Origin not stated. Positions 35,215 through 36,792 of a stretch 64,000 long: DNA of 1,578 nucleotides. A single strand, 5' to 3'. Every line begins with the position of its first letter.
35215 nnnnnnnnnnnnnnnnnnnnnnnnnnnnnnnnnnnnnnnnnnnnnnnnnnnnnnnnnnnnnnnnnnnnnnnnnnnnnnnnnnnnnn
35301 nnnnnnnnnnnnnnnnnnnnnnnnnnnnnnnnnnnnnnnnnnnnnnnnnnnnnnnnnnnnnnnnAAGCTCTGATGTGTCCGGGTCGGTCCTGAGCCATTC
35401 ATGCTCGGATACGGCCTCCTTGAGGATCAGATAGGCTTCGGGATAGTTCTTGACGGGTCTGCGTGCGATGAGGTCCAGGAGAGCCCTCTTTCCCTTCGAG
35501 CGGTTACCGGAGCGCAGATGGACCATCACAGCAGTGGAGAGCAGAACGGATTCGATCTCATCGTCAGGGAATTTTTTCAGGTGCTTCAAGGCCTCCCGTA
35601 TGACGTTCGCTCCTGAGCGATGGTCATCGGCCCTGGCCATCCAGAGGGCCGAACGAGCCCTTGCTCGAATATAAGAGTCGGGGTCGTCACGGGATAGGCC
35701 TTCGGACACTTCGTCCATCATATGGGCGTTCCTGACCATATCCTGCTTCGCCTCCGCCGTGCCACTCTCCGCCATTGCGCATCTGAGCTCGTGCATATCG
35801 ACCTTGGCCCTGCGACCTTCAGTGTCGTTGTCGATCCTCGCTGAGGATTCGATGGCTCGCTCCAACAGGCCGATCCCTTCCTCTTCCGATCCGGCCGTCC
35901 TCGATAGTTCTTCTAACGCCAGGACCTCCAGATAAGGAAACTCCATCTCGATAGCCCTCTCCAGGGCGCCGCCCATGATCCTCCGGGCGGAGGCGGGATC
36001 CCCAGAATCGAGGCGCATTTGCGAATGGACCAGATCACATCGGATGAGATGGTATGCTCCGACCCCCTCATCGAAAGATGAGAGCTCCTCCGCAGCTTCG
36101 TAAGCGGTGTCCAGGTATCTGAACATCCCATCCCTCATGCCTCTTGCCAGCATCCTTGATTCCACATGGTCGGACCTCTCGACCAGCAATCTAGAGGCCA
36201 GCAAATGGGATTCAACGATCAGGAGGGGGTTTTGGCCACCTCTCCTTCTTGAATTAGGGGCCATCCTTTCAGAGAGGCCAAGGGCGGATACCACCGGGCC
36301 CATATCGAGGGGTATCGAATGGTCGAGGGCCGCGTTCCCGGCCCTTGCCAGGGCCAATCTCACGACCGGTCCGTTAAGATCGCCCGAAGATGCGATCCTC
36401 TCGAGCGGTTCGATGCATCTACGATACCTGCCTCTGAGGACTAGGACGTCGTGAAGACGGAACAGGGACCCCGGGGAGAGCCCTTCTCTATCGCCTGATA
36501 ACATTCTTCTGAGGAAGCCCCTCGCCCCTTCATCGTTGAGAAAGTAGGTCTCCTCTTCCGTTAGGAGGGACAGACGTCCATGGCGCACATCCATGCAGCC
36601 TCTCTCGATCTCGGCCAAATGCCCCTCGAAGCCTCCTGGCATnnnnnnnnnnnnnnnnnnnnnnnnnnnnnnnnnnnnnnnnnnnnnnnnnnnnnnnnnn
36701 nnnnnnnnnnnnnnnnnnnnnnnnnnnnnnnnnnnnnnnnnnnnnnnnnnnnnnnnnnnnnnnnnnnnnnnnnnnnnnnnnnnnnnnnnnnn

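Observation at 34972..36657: TPR-like protein with an exact JAMM (HxHx7Sx2D) motif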

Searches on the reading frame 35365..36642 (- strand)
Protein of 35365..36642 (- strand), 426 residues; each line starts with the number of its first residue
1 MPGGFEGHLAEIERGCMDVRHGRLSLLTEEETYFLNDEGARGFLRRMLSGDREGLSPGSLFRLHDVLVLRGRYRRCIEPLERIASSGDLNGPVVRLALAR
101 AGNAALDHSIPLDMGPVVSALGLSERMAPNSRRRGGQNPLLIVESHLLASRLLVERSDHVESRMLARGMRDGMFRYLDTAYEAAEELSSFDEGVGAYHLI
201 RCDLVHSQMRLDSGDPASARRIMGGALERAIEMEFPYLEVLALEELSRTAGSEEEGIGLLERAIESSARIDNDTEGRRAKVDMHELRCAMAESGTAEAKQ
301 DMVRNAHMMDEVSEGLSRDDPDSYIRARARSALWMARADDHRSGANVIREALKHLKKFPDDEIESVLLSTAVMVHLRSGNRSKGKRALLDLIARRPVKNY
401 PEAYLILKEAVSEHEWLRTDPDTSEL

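Call 25: search_protein_representatives(alignment_id=A2)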
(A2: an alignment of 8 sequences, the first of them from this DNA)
Query: 8 sequences, 409 profile positions. Proteins with E-value up to 0.001 (for the whole library): 248; up to 1e-10: 17; up to 1e-30: 10. The best 150 are listed.
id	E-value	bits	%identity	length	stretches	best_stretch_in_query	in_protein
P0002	1.0e-180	617.4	-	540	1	1-409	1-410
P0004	3.1e-163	559.8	-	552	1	1-409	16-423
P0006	8.8e-160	548.4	-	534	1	1-409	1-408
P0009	6.3e-101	354.5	-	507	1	43-409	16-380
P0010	1.1e-97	343.8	-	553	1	1-409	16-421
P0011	1.8e-87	310.2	-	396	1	144-409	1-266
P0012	3.4e-80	286.2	-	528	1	32-409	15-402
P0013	4.1e-80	286.0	-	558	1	3-409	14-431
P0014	1.7e-65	237.8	-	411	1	127-409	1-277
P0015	8.5e-33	130.1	-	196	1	1-181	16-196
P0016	3.0e-23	98.7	-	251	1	292-409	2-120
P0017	1.7e-15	73.1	-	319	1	284-407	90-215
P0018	4.2e-14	68.6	-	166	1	35-116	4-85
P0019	4.7e-13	65.1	-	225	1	372-409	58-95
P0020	6.6e-12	61.3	-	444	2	324-407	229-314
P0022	1.9e-11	59.8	-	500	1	137-409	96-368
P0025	1.4e-09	53.6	-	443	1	337-407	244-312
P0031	2.7e-08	49.4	-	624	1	320-405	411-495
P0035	9.0e-08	47.7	-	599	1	322-405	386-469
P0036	1.3e-07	47.2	-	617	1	324-404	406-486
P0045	3.9e-07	45.6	-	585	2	325-409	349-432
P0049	7.4e-07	44.7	-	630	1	356-409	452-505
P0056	1.4e-06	43.8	-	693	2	318-409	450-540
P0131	8.6e-05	37.9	-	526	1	316-406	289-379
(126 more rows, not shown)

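Call 26: search_protein_families(library=pfam, proteins=[P0017, P0020, P0022, P0025, P0031, P0035, P0036, P0045, P0049, P0056], max_evalue=0.01)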
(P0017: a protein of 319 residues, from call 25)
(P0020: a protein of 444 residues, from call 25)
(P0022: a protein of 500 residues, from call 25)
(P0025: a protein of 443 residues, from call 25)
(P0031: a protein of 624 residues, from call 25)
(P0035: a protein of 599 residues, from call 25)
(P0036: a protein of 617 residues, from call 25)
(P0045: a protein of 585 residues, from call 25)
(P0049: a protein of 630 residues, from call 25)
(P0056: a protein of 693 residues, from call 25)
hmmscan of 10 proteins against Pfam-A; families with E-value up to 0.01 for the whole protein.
P0017 (319 aa): 4 families
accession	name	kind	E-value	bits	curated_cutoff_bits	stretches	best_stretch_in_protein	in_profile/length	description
PF14938.12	SNAP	-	0.002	18.1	25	1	73-156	53-135/282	Soluble NSF attachment protein, SNAP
PF07719.23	TPR_2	-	0.0023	18.4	27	0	82-108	1-27/34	Tetratricopeptide repeat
PF13424.12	TPR_12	-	0.0031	18.1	30.1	0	115-155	3-44/77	Tetratricopeptide repeat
PF13181.12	TPR_8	-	0.0056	17.2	25.7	0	82-108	1-27/34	Tetratricopeptide repeat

P0020 (444 aa): 4 families
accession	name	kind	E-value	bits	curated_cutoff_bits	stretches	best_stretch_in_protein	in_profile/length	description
PF14464.11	Prok-JAB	-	3e-10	40.4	25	1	328-429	3-112/114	Prokaryotic homologs of the JAB domain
PF13424.12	TPR_12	-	4.3e-05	24.1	30.1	1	136-206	5-77/77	Tetratricopeptide repeat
PF07719.23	TPR_2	-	0.00021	21.6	27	0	135-164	2-31/34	Tetratricopeptide repeat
PF13181.12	TPR_8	-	0.0061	17.1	25.7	0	178-203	5-30/34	Tetratricopeptide repeat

P0022 (500 aa): 17 families
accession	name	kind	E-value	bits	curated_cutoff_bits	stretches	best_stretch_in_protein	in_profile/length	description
PF13424.12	TPR_12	-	2.9e-17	63.1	30.1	3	187-253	3-71/77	Tetratricopeptide repeat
PF00515.34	TPR_1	-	1.8e-12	46.9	27.8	2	269-296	3-30/34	Tetratricopeptide repeat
PF07719.23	TPR_2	-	8.2e-12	44.7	27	2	270-298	4-32/34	Tetratricopeptide repeat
PF13374.12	TPR_10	-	1.8e-09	37.7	27.5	0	267-300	2-35/42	Tetratricopeptide repeat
PF14464.11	Prok-JAB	-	3.3e-09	37.1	25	1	379-471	2-102/114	Prokaryotic homologs of the JAB domain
PF13181.12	TPR_8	-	5e-07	29.8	25.7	1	267-294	1-28/34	Tetratricopeptide repeat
PF14559.12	TPR_19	-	5e-06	27.2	25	0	238-292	2-50/68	Tetratricopeptide repeat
PF13428.12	TPR_14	-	6e-06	26.9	23.5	0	188-221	2-36/44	Tetratricopeptide repeat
PF13432.12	TPR_16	-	7.5e-06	26.7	32.7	0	233-294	3-58/65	Tetratricopeptide repeat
PF12895.13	ANAPC3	-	1.4e-05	25.7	27.2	0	241-300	3-56/82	Anaphase-promoting complex, cyclosome, subunit 3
PF13176.12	TPR_7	-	8.5e-05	22.8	27.9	0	10-37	5-32/36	Tetratricopeptide repeat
PF10255.15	Paf67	-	0.0005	19.6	27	1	231-301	124-196/397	RNA polymerase I-associated factor PAF67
PF04002.20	RadC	-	0.00071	19.9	22.1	0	441-460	69-88/121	RadC-like JAB domain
PF14938.12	SNAP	-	0.001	19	25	1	163-294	51-182/282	Soluble NSF attachment protein, SNAP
PF13174.12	TPR_6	-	0.0011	19.9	26.3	0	272-294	5-27/33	Tetratricopeptide repeat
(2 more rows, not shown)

P0025 (443 aa): 1 family
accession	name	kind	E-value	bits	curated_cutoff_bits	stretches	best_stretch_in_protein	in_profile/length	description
PF14464.11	Prok-JAB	-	1.7e-10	41.2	25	1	325-428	2-113/114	Prokaryotic homologs of the JAB domain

P0031 (624 aa): 2 families
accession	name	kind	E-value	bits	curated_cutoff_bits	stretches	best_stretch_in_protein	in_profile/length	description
PF14464.11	Prok-JAB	-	1.1e-09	38.6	25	1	511-591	3-91/114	Prokaryotic homologs of the JAB domain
PF25062.1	ARM_TT21_N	-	0.0037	17.5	40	1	408-489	140-218/222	Tetratricopeptide repeat protein 21 N-terminal ARM repeat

P0035 (599 aa): 2 families
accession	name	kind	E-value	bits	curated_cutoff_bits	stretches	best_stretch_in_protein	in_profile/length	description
PF14464.11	Prok-JAB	-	2.2e-08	34.4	25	1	485-565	3-90/114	Prokaryotic homologs of the JAB domain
PF13424.12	TPR_12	-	0.002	18.7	30.1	0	308-359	19-72/77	Tetratricopeptide repeat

P0036 (617 aa): 2 families
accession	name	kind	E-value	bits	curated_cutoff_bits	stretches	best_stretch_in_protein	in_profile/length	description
PF14464.11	Prok-JAB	-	3.7e-09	36.9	25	1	504-584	4-92/114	Prokaryotic homologs of the JAB domain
PF07719.23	TPR_2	-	0.0081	16.7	27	0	393-416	4-27/34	Tetratricopeptide repeat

P0045 (585 aa): 10 families
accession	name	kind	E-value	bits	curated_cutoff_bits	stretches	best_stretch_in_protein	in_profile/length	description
PF13424.12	TPR_12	-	9.6e-14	51.8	30.1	2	260-315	19-77/77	Tetratricopeptide repeat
PF14464.11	Prok-JAB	-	1.4e-09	38.3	25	1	444-544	3-112/114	Prokaryotic homologs of the JAB domain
PF07719.23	TPR_2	-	2e-09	37.3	27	0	57-85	2-30/34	Tetratricopeptide repeat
PF00515.34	TPR_1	-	1.4e-06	28.3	27.8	0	60-84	5-29/34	Tetratricopeptide repeat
PF13181.12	TPR_8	-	1.6e-05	25.1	25.7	0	57-84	2-29/34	Tetratricopeptide repeat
PF13374.12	TPR_10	-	0.00017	21.9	27.5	0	192-216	9-33/42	Tetratricopeptide repeat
PF13432.12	TPR_16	-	0.001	19.9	32.7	0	50-83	25-58/65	Tetratricopeptide repeat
PF13428.12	TPR_14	-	0.0019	19.2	23.5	0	56-85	1-30/44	Tetratricopeptide repeat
PF17874.7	TPR_MalT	-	0.003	17.3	45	0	185-222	280-317/336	MalT-like TPR region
PF07721.20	TPR_4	-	0.0041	18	27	0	10-24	11-25/26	Tetratricopeptide repeat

P0049 (630 aa): 4 families
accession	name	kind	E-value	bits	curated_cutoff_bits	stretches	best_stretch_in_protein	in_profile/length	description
PF14464.11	Prok-JAB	-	1.4e-08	35.1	25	1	516-596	2-90/114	Prokaryotic homologs of the JAB domain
PF13424.12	TPR_12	-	8.5e-05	23.1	30.1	0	406-470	5-71/77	Tetratricopeptide repeat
PF07719.23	TPR_2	-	0.00094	19.6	27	0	405-428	2-25/34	Tetratricopeptide repeat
PF14559.12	TPR_19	-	0.0093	16.7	25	0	440-474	21-55/68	Tetratricopeptide repeat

P0056 (693 aa): 8 families
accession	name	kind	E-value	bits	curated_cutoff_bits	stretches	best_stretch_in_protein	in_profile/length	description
PF13424.12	TPR_12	-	4.6e-14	52.8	30.1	1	377-432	19-77/77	Tetratricopeptide repeat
PF14464.11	Prok-JAB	-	6.8e-10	39.3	25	1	552-652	3-112/114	Prokaryotic homologs of the JAB domain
PF07719.23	TPR_2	-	5.4e-06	26.6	27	0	403-430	4-31/34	Tetratricopeptide repeat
PF13374.12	TPR_10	-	7.7e-05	23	27.5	0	406-433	8-35/42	Tetratricopeptide repeat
PF00515.34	TPR_1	-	0.00012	22.2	27.8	0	403-430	4-31/34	Tetratricopeptide repeat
PF13428.12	TPR_14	-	0.00069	20.5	23.5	0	231-261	5-35/44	Tetratricopeptide repeat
PF13371.12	TPR_9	-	0.0069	16.8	35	0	103-140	35-72/73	Tetratricopeptide repeat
PF13432.12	TPR_16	-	0.0081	17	32.7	0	94-126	28-60/65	Tetratricopeptide repeat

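Call 29: list_cluster_members(proteins=[P0020, P0022, P0025, P0031, P0035, P0045, P0049, P0056, P0009, P0013])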
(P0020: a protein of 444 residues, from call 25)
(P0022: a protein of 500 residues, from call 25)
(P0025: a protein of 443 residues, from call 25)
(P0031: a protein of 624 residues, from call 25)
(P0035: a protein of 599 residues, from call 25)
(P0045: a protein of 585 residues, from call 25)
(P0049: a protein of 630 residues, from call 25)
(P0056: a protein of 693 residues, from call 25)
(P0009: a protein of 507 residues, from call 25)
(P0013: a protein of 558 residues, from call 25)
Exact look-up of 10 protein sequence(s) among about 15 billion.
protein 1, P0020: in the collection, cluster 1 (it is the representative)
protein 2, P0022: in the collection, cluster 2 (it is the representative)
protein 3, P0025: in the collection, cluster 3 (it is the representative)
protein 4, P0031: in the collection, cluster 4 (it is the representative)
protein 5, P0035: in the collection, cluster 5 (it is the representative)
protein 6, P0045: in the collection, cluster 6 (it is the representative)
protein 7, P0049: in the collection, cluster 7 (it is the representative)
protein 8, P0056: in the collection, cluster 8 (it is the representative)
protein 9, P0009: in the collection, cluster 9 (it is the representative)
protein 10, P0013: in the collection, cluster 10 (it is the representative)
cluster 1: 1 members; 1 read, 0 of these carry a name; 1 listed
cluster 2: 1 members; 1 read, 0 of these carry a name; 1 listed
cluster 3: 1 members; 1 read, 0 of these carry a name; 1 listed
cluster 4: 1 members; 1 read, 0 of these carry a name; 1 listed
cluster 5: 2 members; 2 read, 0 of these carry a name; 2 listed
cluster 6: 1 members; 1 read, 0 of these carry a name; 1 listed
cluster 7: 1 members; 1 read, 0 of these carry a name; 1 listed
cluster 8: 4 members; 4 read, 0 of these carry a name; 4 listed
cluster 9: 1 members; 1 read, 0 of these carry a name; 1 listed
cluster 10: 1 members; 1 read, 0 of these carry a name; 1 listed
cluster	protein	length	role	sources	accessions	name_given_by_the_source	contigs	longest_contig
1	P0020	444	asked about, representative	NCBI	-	-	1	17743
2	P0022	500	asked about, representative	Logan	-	-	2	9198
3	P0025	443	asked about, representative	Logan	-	-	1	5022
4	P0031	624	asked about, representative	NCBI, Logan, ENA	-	-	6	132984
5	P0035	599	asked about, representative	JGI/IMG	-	-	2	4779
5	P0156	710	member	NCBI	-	-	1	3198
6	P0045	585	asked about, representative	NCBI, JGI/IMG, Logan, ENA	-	-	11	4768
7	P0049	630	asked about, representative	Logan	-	-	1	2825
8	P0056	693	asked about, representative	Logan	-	-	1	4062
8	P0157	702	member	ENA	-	-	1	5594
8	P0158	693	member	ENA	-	-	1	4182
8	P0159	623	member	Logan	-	-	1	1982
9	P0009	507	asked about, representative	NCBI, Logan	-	-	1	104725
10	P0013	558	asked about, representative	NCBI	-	-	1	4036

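Call 47: find_encoding_contigs(protein=P0031, flank=8000, max_places=2)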
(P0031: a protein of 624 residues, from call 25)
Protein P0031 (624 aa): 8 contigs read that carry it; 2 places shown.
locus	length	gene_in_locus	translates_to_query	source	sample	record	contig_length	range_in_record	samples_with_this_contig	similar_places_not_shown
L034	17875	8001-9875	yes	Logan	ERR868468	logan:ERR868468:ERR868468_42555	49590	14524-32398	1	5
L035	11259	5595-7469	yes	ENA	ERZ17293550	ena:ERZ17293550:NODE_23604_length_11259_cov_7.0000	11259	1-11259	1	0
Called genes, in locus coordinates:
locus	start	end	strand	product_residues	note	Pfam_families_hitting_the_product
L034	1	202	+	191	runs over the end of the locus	PF02834:LigT_PEase, PF13563:2_5_RNA_ligase2, PF02834:LigT_PEase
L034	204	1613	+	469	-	PF01909:NTP_transf_2, PF09249:tRNA_NucTransf2, PF21133:CAA_C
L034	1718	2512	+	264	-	PF02006:PPS_PS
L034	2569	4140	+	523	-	PF01921:tRNA-synt_1f, PF09334:tRNA-synt_1g (faint), PF19269:Anticodon_2 (weak)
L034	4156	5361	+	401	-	PF13439:Glyco_transf_4, PF13579:Glyco_trans_4_4, PF00534:Glycos_transf_1, PF13692:Glyco_trans_1_4, PF13524:Glyco_trans_1_2 (weak)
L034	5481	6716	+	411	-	-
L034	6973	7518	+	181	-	PF13207:AAA_17 (faint), PF13238:AAA_18, PF13521:AAA_28 (weak)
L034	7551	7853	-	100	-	PF05239:PRC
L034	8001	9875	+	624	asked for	PF14464:Prok-JAB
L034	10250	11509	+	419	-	-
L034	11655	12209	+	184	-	PF03205:MobB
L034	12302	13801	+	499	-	-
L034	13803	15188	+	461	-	-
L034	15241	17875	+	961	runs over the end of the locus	PF13964:Beta-prop_Calicin, PF24981:Beta-prop_ATRN-LZTR1, PF01344:Kelch_1, PF24681:Kelch_KLHDC2_KLHL20_DRC7, PF01344:Kelch_1, PF25210:Kelch_FKB95, PF00069:Pkinase, PF07714:PK_Tyr_Ser-Thr, +6 more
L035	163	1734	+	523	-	PF01921:tRNA-synt_1f, PF09334:tRNA-synt_1g (faint), PF19269:Anticodon_2 (weak)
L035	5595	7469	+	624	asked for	PF14464:Prok-JAB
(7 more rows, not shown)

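Call 48: find_encoding_contigs(protein=P0020, flank=8000, max_places=1)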
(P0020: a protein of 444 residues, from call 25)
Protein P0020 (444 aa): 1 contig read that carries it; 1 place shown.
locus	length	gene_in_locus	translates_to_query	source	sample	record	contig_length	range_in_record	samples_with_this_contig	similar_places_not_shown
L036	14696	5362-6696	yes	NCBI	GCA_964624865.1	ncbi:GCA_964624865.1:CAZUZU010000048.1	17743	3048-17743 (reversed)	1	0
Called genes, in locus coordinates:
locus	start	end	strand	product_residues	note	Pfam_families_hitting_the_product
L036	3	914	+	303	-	?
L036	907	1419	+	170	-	PF00160:Pro_isomerase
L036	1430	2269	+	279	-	PF00809:Pterin_bind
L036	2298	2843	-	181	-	PF02915:Rubrerythrin (faint)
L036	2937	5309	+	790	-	PF05763:DUF835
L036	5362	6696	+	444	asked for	PF14464:Prok-JAB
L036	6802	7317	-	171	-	-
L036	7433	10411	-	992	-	PF00801:PKD, PF18911:PKD_4, PF00801:PKD, PF18911:PKD_4, PF00801:PKD, PF18911:PKD_4, PF18911:PKD_4, PF00801:PKD, +8 more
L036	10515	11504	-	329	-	PF04055:Radical_SAM, PF08608:Wyosine_form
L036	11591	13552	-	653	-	-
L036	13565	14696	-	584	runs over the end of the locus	PF00437:T2SSE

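Call 49: find_encoding_contigs(protein=P0022, flank=8000, max_places=1)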
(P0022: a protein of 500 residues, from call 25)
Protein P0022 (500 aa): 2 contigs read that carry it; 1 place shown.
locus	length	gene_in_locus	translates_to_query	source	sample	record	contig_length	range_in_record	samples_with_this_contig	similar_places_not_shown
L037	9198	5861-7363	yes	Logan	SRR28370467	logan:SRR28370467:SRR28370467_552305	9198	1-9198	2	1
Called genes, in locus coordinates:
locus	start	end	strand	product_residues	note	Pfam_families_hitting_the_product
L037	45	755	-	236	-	PF09997:DUF2238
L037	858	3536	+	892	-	PF01624:MutS_I, PF05188:MutS_II, PF05192:MutS_III, PF05190:MutS_IV, PF00488:MutS_V, PF27441:MutS_C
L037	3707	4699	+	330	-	PF00288:GHMP_kinases_N, PF08544:GHMP_kinases_C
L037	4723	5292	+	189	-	PF13580:SIS_2, PF01380:SIS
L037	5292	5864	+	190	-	PF00702:Hydrolase, PF08645:PNK3P, PF13419:HAD_2, PF13242:Hydrolase_like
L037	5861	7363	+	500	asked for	PF00515:TPR_1 (faint), PF07719:TPR_2 (faint), PF12895:ANAPC3 (faint), PF13181:TPR_8 (faint), PF13374:TPR_10 (faint), PF13428:TPR_14 (faint), PF13424:TPR_12, PF14464:Prok-JAB, +2 more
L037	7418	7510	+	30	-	-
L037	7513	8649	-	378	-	PF02661:Fic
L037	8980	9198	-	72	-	?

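Call 50: find_encoding_contigs(protein=P0157, flank=8000, max_places=1)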
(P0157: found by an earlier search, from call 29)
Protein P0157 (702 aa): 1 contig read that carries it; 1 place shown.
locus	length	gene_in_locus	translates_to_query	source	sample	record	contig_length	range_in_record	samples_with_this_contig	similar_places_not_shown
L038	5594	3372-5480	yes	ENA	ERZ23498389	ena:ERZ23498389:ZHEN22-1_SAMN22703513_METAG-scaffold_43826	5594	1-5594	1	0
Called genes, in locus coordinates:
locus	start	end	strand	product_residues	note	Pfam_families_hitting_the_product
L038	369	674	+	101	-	PF18291:HU-HIG, PF00216:Bac_DNA_binding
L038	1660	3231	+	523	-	-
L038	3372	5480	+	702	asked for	PF07719:TPR_2 (faint), PF13424:TPR_12 (weak), PF14464:Prok-JAB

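Call 54: search_protein_families(library=pfam, proteins=[L034:7551-7853:-, L034:10250-11509:+, L036:2937-5309:+, L038:1660-3231:+], max_evalue=0.01)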
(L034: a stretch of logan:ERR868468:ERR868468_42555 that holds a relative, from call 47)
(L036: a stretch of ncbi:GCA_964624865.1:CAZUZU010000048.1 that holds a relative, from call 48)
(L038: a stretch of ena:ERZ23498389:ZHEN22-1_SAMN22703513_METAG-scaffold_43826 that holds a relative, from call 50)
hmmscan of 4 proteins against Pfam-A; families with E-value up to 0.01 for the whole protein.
L034:7551-7853:- (100 aa): 1 family
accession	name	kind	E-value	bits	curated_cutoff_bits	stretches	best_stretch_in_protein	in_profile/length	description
PF05239.21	PRC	-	4.9e-09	36.5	21.2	1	4-76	5-76/78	PRC-barrel domain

L034:10250-11509:+ (419 aa): 0 families

L036:2937-5309:+ (790 aa): 2 families
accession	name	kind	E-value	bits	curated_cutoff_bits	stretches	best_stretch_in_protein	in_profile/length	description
PF05763.18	DUF835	-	2.8e-30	105.3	33.1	1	653-784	8-136/136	Protein of unknown function (DUF835)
PF24336.1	DUF7504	-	0.0039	18.1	27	1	702-790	83-179/179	Family of unknown function (DUF7504)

L038:1660-3231:+ (523 aa): 0 families

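Call 77: find_encoding_contigs(protein=P0131, flank=8000, max_places=1)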
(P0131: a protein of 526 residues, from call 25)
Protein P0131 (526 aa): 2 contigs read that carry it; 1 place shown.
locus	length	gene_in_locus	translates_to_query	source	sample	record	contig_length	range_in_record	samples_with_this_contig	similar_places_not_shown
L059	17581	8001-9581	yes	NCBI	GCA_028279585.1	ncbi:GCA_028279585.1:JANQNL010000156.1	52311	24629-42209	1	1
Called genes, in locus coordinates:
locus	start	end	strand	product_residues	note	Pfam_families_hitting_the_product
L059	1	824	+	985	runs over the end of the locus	PF00005:ABC_tran (faint), PF02463:SMC_N (faint), PF13191:AAA_16 (faint), PF13238:AAA_18 (faint), PF13304:AAA_21 (faint), PF13481:AAA_25 (faint), PF17760:UvrA_inter, PF17755:UvrA_DNA-bind, +2 more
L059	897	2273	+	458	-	PF00162:PGK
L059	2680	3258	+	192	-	-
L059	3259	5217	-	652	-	PF01472:PUA, PF01507:PAPS_reduct, PF12838:Fer4_7 (weak), PF14697:Fer4_21 (weak)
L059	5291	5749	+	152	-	PF13302:Acetyltransf_3, PF00583:Acetyltransf_1, PF13673:Acetyltransf_10, PF13508:Acetyltransf_7, PF08445:FR47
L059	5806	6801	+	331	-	PF00288:GHMP_kinases_N, PF08544:GHMP_kinases_C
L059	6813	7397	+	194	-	PF13580:SIS_2, PF01380:SIS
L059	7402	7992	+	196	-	PF08645:PNK3P, PF00702:Hydrolase, PF13419:HAD_2, PF13242:Hydrolase_like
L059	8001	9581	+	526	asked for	PF13424:TPR_12 (faint), PF14464:Prok-JAB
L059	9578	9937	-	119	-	-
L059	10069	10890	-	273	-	-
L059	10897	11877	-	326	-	PF00389:2-Hacid_dh, PF02826:2-Hacid_dh_C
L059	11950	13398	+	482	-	-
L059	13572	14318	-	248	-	PF25213:HVO_A0261_N (faint), PF01022:HTH_5, PF12840:HTH_20, PF13412:HTH_24 (faint), PF12802:MarR_2 (faint)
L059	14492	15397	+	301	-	PF01297:ZnuA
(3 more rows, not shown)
